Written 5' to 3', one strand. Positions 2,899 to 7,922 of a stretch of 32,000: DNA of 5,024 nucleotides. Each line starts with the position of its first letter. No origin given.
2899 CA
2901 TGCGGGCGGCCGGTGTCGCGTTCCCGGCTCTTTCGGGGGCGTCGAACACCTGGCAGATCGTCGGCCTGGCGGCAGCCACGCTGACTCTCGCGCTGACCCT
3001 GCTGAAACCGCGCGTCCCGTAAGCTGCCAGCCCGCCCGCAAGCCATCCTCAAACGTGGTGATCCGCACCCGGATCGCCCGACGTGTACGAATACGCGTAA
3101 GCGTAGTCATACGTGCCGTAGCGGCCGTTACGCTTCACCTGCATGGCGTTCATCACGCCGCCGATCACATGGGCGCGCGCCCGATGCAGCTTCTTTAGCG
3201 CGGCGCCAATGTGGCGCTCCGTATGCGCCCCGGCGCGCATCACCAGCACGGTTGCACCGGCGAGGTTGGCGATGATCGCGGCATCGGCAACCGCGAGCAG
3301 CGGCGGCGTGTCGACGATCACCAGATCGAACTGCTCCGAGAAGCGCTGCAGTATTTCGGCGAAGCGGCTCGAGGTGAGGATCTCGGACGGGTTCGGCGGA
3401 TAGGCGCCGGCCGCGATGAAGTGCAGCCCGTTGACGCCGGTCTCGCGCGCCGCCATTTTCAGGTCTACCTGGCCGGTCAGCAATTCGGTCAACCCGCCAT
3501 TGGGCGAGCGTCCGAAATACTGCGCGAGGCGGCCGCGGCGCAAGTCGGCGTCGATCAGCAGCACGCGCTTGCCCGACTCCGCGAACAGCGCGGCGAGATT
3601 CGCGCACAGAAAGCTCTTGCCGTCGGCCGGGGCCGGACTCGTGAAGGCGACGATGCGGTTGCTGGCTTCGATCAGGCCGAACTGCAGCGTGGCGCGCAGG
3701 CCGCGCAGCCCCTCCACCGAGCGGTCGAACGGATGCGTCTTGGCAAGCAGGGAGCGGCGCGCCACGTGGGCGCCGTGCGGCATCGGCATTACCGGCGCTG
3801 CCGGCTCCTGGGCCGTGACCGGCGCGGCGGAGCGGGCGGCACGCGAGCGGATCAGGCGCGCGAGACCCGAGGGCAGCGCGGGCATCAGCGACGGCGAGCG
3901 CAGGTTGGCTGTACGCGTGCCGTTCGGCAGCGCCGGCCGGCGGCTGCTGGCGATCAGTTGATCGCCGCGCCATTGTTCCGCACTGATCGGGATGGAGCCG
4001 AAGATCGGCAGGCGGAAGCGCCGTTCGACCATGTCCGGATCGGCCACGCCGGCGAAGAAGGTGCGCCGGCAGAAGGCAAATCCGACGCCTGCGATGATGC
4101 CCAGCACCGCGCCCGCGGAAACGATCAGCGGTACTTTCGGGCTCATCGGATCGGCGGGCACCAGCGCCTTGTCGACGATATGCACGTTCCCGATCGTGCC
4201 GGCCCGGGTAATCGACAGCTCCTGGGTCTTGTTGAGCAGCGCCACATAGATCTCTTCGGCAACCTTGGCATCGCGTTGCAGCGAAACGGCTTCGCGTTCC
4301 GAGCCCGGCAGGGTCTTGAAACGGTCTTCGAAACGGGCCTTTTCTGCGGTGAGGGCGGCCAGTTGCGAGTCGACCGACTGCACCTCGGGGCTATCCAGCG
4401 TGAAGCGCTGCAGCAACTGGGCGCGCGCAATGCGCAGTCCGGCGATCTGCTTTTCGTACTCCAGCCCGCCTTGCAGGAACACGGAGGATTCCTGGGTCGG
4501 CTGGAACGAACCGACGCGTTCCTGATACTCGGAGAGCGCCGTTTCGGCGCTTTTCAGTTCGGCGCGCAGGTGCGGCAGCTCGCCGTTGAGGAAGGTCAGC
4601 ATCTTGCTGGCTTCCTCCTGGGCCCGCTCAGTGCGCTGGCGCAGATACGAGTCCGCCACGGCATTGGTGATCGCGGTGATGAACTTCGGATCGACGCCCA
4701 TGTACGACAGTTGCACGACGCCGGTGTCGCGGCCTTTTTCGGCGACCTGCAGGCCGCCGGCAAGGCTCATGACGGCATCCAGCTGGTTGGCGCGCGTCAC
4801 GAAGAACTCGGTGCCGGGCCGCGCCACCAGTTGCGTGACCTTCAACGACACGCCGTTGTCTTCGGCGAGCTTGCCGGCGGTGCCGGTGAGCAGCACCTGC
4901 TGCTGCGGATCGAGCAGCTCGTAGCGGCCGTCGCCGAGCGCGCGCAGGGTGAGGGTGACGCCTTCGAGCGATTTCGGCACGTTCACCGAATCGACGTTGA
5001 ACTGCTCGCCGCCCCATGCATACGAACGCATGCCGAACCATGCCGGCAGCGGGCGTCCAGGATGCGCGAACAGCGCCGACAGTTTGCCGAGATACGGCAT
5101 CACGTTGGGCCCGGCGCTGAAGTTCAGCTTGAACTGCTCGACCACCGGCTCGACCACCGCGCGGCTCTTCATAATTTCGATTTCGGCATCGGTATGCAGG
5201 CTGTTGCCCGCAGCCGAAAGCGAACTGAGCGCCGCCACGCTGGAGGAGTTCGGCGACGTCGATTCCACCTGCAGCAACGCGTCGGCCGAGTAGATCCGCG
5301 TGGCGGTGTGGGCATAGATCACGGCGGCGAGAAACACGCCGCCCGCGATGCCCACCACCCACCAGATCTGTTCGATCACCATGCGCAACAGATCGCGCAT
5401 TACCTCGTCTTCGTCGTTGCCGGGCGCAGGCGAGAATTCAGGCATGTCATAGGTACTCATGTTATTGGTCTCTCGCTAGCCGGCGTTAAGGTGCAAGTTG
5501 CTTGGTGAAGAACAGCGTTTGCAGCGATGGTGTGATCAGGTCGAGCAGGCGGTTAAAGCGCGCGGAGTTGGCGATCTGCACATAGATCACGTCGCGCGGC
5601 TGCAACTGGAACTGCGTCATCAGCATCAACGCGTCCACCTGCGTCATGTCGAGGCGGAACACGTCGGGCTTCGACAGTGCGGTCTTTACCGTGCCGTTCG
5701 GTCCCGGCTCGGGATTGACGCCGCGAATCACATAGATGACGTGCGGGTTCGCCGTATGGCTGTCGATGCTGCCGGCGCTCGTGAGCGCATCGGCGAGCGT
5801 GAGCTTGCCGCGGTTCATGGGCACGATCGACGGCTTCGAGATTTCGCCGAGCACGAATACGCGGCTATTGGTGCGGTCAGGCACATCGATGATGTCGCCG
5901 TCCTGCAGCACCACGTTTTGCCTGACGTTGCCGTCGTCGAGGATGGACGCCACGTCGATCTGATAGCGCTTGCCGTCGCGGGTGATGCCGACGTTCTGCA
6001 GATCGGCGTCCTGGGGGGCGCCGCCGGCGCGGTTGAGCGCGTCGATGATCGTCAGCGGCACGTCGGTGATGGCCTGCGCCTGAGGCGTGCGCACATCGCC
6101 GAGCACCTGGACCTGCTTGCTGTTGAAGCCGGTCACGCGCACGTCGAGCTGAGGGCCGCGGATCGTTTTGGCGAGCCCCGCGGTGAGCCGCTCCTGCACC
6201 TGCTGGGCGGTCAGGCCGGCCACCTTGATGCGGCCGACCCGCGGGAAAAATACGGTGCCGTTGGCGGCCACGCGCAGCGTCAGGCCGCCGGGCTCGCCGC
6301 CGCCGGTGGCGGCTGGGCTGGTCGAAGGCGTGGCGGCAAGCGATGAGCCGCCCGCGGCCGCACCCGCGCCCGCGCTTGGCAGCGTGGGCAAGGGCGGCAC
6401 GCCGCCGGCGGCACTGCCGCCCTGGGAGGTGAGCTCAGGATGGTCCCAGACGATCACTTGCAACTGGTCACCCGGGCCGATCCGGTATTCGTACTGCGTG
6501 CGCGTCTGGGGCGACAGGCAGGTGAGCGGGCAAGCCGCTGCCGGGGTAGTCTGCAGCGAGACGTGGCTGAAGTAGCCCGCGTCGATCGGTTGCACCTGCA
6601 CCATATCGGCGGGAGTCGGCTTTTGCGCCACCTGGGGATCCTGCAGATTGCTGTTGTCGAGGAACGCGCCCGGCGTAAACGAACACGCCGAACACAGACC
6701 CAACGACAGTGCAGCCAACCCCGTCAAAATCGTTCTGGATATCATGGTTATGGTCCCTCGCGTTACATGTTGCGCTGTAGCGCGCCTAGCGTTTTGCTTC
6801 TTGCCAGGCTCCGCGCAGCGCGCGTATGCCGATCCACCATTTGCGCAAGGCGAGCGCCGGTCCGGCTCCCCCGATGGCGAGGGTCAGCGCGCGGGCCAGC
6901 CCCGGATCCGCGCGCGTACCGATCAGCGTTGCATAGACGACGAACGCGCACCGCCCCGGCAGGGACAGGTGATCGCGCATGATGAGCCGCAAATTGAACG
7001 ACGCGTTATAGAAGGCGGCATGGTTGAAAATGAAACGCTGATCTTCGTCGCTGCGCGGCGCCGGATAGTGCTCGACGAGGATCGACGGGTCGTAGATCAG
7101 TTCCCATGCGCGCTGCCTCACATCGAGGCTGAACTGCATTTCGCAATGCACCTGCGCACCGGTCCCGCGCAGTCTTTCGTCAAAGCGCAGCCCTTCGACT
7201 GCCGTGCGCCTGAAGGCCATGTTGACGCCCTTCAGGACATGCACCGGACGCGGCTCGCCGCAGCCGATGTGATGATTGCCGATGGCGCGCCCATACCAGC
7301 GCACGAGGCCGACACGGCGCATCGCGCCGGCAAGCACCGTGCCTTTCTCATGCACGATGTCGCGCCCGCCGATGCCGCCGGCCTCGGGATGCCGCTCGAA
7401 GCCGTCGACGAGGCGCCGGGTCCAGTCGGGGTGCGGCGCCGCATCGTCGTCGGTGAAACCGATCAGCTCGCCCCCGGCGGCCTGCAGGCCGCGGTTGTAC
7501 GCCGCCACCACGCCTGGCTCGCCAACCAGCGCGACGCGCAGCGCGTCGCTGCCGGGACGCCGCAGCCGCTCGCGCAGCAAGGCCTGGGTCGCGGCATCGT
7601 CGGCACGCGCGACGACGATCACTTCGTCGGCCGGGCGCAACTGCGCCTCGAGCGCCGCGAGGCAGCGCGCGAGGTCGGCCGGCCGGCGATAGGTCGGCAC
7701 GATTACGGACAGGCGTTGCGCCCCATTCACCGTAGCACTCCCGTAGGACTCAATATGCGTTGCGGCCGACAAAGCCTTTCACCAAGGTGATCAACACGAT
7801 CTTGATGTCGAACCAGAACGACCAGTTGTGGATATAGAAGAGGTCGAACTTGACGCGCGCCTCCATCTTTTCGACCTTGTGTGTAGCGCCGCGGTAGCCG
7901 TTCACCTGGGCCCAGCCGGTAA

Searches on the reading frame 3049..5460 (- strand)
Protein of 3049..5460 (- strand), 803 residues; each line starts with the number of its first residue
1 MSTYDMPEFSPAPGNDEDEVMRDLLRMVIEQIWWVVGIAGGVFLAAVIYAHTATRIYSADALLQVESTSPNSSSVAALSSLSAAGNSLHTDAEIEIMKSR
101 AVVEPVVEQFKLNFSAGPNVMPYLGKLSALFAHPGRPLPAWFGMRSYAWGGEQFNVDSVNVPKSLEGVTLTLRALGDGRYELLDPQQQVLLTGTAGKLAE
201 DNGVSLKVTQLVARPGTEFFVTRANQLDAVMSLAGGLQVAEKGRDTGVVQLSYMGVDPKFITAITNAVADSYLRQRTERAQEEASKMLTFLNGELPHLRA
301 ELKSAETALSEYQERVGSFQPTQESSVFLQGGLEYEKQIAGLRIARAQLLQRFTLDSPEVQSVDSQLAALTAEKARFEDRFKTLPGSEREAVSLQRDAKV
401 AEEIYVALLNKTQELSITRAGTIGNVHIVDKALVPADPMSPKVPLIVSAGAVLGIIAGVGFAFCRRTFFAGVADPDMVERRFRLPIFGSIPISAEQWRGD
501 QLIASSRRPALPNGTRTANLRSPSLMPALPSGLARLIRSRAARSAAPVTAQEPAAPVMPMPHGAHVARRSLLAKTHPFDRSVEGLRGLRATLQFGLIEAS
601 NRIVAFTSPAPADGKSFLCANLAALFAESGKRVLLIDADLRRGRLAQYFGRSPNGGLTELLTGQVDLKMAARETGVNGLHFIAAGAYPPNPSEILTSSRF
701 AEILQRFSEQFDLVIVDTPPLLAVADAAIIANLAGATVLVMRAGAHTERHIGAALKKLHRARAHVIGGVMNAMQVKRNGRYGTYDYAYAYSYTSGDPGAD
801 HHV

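Call 10: search_protein_families(library=ncbifam, proteins=[window:3049-5460:-], max_evalue=0.001)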
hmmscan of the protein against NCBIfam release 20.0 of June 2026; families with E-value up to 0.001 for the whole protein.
window:3049-5460:- (803 aa): 16 families
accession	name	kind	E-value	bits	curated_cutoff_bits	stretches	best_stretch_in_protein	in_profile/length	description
NF008568.0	PRK11519.1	equivalog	1.2e-152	509.6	1068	2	13-502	13-482/720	tyrosine-protein kinase Wzc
NF007350.0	PRK09841.1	equivalog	1.3e-123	413.7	1248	2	1-498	1-478/726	tyrosine-protein kinase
TIGR01005.1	eps_transp_fam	subfamily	1.3e-100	337.7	411.7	2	577-794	522-739/754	exopolysaccharide transport protein family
TIGR01007.1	eps_fam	subfamily_domain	6.1e-49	166.3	108.05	1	585-785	3-201/204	polysaccharide biosynthesis tyrosine autokinase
TIGR03029.1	EpsG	equivalog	3.6e-45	154.2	313.8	1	568-771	70-273/274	chain length determinant protein tyrosine kinase EpsG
TIGR03018.1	pepcterm_TyrKin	hypoth_equivalog_domain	1.8e-33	115.7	230.65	1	600-763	34-201/207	XrtA-associated tyrosine autokinase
TIGR03007.1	pepcterm_ChnLen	equivalog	1.7e-25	89.3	278.85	2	359-494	325-464/498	XrtA system polysaccharide chain length determinant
TIGR03017.1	EpsF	equivalog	9.3e-19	67.4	422.75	1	237-318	123-203/444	chain length determinant protein EpsF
TIGR01969.1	minD_arch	subfamily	3.4e-08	33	201.75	1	602-773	1-170/251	cell division ATPase MinD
TIGR01006.1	polys_exp_MPA1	subfamily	6.9e-07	28.9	296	1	417-491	148-222/226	CspC family polysaccharide chain length determinant protein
NF041546.1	ParA_partition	equivalog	1.5e-06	27.9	180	0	614-639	12-37/203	ParA family partition ATPase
TIGR01968.1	minD_bact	equivalog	2.4e-06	27.1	212.9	1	602-725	2-126/261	septum site-determining protein MinD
TIGR03371.1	cellulose_yhjQ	equivalog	7.5e-05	22.3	157.85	1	614-760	14-163/246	cellulose biosynthesis protein BcsQ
NF041864.1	EpsV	equivalog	0.00013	20.7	800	0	411-487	402-478/484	PCP family exopolysaccharide biosynthesis protein EpsV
NF047398.1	AAA_KGGVGR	domain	0.00026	21.4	90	0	614-650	15-51/190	KGGVGR-motif variant AAA ATPase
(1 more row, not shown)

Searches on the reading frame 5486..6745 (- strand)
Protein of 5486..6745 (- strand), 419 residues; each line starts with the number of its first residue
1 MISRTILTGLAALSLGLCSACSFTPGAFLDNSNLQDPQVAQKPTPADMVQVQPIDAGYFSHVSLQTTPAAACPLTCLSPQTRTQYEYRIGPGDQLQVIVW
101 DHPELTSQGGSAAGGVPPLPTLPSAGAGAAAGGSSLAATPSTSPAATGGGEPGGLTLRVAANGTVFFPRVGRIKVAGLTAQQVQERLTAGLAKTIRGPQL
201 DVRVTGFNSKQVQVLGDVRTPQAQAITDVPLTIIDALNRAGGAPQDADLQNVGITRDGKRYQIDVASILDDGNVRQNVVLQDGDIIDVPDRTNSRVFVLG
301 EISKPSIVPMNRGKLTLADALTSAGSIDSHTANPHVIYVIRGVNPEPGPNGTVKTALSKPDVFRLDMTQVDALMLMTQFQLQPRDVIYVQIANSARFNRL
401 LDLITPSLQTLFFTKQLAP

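Call 10: search_protein_families(library=ncbifam, proteins=[window:5486-6745:-], max_evalue=0.001)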
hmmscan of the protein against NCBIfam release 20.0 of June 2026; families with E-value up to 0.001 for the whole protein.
window:5486-6745:- (419 aa): 5 families
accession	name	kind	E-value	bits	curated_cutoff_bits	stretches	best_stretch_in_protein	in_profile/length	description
NF011658.0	PRK15078.1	subfamily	9.3e-84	281.4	333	2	158-410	119-365/380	polysaccharide export protein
TIGR03027.2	pepcterm_export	equivalog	2.2e-29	102.3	180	1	157-290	25-166/169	XrtA/PEP-CTERM system exopolysaccharide export protein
TIGR03028.1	EpsE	equivalog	7.1e-28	97.5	262.65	1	156-333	23-201/239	polysaccharide export protein EpsE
NF011722.0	PRK15175.1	equivalog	6.9e-10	38.3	456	1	159-398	107-338/355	Vi polysaccharide ABC transporter protein VexA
NF041843.1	EpsY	equivalog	1e-07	31.4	320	0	158-248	76-165/211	exopolysaccharide export protein EpsY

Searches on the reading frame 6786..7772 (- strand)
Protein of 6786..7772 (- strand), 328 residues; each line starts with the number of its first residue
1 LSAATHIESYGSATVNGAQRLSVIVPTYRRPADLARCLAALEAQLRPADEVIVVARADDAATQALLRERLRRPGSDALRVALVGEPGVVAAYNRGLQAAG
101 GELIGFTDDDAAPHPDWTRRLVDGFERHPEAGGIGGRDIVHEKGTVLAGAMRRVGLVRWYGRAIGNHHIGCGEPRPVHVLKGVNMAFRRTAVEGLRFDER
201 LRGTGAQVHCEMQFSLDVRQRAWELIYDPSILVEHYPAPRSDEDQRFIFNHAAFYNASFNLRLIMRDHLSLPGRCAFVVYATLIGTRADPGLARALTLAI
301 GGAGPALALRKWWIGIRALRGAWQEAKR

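Call 10: search_protein_families(library=ncbifam, proteins=[window:6786-7772:-], max_evalue=0.001)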
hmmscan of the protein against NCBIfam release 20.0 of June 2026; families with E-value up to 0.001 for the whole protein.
window:6786-7772:- (328 aa): 11 families
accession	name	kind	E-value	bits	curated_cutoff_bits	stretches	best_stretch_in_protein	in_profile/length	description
TIGR03965.1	mycofact_glyco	equivalog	1.3e-19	70.4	280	1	16-266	71-306/467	mycofactocin biosynthesis glycosyltransferase MftF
NF038299.1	EPS_HpsN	equivalog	1.1e-18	67.3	425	1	21-235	3-220/317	hormogonium polysaccharide biosynthesis glycosyltransferase HpsN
NF041875.1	EPS_EpsD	equivalog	1.4e-14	54.3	370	1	21-120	1-99/325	exopolysaccharide biosynthesis glycosyltransferase EpsD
NF038302.1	EPS_HpsE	equivalog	1.2e-13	50.7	300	1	21-137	3-123/307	hormogonium polysaccharide biosynthesis glycosyltransferase HpsE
NF007482.0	PRK10073.1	equivalog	9.8e-09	34.6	423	1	16-122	3-107/334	glycosyltransferase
NF041394.1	GtaseAglG_Halo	equivalog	1.2e-07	31.3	440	1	21-137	3-118/304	glucosyl-dolichyl phosphate glucuronosyltransferase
TIGR03937.1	PgaC_IcaA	equivalog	1.5e-07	30.7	422.3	1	12-230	38-245/407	poly-beta-1,6-N-acetyl-D-glucosamine synthase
TIGR04283.1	glyco_like_mftF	equivalog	4e-06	26.6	182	1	21-126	1-99/221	TIGR04283 family arsenosugar biosynthesis glycosyltransferase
NF047683.1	TeichurnBiosyTuaG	equivalog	1.7e-05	24.6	400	1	19-171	6-156/252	teichuronic acid biosynthesis protein TuaG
NF050113.1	gal_furan_GlfT1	equivalog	0.00012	21.5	330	1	24-115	4-94/290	galactofuranosyltransferase GlfT1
NF050050.1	ProtGlycPglI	equivalog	0.00017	21.1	500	1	20-115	3-98/306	GalNAc(5)-diNAcBac-PP-undecaprenol beta-1,3-glucosyltransferase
